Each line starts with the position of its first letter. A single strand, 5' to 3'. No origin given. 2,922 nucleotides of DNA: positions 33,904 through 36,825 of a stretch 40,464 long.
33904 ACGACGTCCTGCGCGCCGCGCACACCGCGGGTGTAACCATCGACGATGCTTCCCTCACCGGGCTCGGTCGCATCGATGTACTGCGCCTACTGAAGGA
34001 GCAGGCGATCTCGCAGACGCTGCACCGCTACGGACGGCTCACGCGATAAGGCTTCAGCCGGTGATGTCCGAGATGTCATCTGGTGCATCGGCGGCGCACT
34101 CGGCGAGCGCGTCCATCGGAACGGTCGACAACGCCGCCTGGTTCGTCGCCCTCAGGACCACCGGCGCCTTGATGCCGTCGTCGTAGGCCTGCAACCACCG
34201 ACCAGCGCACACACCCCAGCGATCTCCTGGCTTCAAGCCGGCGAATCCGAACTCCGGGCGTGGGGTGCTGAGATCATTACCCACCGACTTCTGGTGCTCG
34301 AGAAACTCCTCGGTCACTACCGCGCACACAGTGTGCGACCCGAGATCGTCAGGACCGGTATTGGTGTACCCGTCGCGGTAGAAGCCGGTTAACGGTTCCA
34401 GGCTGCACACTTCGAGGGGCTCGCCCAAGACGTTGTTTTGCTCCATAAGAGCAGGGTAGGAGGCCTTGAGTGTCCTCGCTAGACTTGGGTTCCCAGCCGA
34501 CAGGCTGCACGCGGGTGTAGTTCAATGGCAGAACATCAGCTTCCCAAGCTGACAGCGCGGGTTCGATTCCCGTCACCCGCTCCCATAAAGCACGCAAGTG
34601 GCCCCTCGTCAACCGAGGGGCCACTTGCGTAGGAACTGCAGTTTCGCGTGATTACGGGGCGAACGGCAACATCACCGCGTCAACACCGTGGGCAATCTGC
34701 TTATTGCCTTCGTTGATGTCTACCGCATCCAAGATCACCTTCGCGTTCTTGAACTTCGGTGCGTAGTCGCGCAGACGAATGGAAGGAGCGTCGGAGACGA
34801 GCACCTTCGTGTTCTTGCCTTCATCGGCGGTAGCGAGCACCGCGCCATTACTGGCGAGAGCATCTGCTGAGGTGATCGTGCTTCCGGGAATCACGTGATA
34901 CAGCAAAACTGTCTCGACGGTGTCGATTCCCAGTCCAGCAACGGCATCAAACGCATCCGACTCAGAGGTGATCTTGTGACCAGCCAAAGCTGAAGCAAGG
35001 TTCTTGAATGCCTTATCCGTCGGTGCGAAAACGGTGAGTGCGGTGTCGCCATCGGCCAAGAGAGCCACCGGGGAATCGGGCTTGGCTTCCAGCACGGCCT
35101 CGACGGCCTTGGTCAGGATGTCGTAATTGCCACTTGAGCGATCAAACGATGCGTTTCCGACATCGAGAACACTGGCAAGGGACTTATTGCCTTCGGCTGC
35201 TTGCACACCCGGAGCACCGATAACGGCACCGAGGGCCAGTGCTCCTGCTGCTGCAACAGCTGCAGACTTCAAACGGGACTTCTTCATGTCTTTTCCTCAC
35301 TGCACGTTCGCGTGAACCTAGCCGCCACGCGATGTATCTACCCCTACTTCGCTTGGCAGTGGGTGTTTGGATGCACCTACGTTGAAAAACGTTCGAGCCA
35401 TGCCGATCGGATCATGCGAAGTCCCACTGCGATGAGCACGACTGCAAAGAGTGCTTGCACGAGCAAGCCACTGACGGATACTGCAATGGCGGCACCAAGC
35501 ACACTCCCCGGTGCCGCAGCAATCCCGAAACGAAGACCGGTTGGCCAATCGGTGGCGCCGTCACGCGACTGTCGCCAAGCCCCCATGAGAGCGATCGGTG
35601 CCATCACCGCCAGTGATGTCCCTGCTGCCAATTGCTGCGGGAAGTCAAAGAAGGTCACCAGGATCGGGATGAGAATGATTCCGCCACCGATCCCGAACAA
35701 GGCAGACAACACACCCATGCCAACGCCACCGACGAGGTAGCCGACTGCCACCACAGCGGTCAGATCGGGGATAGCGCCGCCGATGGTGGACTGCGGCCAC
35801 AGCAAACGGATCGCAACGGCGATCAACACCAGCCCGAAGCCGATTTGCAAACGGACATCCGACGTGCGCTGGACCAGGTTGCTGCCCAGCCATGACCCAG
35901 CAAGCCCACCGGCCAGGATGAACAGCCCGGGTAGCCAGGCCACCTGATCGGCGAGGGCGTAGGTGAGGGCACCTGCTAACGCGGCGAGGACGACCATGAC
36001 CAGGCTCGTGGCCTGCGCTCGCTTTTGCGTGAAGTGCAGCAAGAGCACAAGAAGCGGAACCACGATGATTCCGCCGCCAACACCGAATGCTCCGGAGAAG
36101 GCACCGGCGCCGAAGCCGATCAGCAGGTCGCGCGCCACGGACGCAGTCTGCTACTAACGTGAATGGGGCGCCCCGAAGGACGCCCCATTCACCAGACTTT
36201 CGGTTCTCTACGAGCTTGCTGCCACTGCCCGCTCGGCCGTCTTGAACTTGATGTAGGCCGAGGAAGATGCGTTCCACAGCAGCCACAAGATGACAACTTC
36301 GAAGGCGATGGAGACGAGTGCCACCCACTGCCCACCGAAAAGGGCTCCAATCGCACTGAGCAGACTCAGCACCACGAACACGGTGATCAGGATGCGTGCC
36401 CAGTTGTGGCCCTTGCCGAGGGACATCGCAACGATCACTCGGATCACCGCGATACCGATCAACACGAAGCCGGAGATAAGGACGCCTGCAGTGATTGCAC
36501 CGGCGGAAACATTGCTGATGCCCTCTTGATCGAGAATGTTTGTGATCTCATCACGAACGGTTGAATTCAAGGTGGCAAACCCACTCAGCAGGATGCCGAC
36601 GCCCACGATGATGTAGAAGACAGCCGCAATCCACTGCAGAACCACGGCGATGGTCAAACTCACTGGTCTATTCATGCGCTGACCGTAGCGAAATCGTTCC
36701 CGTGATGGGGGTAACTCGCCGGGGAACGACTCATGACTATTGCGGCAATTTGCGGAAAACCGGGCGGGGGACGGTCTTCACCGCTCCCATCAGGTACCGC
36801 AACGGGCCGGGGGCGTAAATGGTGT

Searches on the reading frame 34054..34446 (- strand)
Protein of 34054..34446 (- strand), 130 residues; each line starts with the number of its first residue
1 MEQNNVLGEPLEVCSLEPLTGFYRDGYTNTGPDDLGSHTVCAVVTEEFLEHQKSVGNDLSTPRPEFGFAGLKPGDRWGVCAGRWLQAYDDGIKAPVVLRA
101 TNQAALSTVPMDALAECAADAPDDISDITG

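Call 48: search_protein_families(library=pfam, proteins=[window:34054-34446:-], max_evalue=0.001)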
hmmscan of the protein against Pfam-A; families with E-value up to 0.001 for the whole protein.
window:34054-34446:- (130 aa): 1 family
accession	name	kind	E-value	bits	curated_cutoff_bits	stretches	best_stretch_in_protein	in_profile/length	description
PF09996.14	DUF2237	-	4.8e-49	165.5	25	1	4-117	1-114/115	Uncharacterized protein conserved in bacteria (DUF2237)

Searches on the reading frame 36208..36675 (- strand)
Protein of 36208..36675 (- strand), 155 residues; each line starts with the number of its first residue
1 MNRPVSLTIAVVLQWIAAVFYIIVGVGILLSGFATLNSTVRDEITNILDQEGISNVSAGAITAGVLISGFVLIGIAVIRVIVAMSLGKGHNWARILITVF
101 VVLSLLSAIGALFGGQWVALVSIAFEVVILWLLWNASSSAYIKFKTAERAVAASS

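Call 48: search_protein_families(library=pfam, proteins=[window:36208-36675:-], max_evalue=0.001)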
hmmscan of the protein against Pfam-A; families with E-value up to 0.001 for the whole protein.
window:36208-36675:- (155 aa): 1 family
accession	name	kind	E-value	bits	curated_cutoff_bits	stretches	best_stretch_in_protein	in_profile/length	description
PF23636.1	DUF7144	-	1.7e-05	25.4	27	1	16-135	4-112/115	Domain of unknown function (DUF7144)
